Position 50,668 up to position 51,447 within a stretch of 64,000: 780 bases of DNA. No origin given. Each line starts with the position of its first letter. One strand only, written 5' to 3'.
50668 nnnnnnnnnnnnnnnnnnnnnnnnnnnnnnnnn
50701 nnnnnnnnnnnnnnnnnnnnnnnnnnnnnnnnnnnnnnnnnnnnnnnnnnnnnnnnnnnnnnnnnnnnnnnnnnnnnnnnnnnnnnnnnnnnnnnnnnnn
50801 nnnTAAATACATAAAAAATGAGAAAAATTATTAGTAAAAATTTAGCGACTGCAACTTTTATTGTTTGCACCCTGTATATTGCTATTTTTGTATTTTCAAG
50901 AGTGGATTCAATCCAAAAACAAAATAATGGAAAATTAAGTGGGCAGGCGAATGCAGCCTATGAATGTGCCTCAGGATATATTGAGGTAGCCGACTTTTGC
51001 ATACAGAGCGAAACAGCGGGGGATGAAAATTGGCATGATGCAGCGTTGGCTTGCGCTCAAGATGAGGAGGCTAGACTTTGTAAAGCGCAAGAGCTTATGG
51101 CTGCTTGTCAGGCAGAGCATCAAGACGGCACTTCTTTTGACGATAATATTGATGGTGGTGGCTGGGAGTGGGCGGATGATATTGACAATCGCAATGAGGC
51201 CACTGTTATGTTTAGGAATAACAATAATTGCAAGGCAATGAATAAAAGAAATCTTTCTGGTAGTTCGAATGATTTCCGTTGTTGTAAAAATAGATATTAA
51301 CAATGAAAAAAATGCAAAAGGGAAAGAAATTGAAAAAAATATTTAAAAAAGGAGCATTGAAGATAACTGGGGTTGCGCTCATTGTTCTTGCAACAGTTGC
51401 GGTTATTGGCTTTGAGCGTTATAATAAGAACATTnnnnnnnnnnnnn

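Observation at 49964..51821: Tandem triplet of paralogous secreted 8-Cys domain proteins, the first fused to a PilX-like N-terminus, embedded in the type IV pilus operon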

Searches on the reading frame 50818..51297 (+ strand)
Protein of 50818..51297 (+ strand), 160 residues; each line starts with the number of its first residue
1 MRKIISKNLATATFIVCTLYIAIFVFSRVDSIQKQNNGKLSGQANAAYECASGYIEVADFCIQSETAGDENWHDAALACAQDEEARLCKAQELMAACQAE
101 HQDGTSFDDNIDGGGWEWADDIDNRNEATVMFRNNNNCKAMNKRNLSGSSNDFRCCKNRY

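Call 4: search_protein_families(library=pfam, proteins=[window:50818-51297:+], max_evalue=1)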
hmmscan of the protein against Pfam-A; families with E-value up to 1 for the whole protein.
window:50818-51297:+ (160 aa): 1 family
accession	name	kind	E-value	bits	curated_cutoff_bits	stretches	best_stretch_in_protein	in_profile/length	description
PF24325.1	DUF7495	-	0.076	13.8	27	1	64-145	6-85/109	Domain of unknown function (DUF7495)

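Call 28: search_protein_families(library=ncbifam, proteins=[window:50818-51297:+], max_evalue=1)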
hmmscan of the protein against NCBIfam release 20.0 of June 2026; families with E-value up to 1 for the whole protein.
window:50818-51297:+ (160 aa): 0 families
